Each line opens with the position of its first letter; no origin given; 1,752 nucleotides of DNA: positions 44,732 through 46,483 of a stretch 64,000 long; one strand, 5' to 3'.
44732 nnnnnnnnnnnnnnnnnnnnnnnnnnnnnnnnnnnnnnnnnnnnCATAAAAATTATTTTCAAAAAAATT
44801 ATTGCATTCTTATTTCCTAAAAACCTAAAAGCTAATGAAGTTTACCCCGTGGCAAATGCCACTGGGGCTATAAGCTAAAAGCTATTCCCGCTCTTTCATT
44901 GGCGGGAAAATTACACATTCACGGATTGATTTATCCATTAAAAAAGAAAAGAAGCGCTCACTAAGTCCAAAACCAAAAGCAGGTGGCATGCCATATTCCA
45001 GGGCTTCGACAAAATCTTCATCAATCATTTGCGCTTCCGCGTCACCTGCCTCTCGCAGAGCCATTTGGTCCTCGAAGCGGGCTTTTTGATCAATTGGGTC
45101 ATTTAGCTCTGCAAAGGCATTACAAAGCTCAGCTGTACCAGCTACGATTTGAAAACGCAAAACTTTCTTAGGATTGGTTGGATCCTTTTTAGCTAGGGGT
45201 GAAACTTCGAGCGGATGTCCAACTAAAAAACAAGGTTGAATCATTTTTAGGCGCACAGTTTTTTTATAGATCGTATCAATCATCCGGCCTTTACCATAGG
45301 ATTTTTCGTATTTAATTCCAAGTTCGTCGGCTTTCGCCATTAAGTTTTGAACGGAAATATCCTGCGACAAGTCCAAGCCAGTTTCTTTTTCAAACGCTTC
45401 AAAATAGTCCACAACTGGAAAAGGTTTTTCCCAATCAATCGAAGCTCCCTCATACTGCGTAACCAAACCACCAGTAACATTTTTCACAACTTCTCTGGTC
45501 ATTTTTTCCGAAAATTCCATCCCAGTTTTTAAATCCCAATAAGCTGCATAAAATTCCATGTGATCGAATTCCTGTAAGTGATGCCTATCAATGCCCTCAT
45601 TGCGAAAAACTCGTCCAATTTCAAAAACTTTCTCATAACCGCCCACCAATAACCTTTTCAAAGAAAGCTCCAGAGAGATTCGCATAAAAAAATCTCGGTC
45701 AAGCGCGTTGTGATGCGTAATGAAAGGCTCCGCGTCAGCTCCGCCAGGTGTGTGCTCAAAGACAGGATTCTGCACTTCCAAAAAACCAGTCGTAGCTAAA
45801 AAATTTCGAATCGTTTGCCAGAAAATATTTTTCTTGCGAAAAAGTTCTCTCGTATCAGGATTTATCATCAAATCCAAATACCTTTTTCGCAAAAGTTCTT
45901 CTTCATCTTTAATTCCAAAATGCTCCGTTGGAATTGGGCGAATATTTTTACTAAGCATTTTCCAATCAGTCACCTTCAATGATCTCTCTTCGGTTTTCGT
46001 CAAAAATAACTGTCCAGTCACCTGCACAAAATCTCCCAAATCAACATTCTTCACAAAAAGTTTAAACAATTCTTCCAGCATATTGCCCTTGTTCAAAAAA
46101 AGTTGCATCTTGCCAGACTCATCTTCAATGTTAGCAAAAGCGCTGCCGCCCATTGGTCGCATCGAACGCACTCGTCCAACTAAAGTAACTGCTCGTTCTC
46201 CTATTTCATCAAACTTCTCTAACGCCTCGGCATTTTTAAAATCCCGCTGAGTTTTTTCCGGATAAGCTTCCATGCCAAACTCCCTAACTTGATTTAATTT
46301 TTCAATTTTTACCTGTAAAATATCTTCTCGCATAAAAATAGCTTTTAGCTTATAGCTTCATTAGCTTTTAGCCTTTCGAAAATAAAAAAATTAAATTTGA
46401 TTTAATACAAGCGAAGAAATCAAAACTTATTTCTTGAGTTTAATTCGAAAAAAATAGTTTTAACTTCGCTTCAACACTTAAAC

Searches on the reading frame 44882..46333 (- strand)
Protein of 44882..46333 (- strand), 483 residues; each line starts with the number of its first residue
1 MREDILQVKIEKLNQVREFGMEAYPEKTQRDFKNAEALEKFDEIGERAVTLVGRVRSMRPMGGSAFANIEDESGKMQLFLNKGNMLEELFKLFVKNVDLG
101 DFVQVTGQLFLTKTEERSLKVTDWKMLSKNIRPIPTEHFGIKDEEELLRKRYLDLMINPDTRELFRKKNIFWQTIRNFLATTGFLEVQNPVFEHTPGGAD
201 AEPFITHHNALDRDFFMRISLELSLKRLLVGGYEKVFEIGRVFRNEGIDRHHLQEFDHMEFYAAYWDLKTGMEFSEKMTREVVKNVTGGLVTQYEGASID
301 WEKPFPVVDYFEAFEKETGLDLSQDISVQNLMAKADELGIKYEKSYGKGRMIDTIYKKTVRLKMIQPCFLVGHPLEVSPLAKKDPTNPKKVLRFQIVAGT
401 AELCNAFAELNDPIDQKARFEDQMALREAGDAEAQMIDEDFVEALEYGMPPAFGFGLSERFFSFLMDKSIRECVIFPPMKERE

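Call 45: search_protein_families(library=pfam, proteins=[window:44882-46333:-])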
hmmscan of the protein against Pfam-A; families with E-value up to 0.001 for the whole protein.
window:44882-46333:- (483 aa): 3 families
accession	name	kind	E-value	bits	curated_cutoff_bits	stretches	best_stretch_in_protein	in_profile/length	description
PF00152.25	tRNA-synt_2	-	5.2e-65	219.9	25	1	143-479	1-307/308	tRNA synthetases class II (D, K and N)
PF01336.31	tRNA_anti-codon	-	5e-16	58.8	27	1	49-127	1-75/75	OB-fold nucleic acid binding domain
PF01409.25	tRNA-synt_2d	-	0.0008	19.4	19.8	0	235-264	104-133/246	tRNA synthetases class II core domain (F)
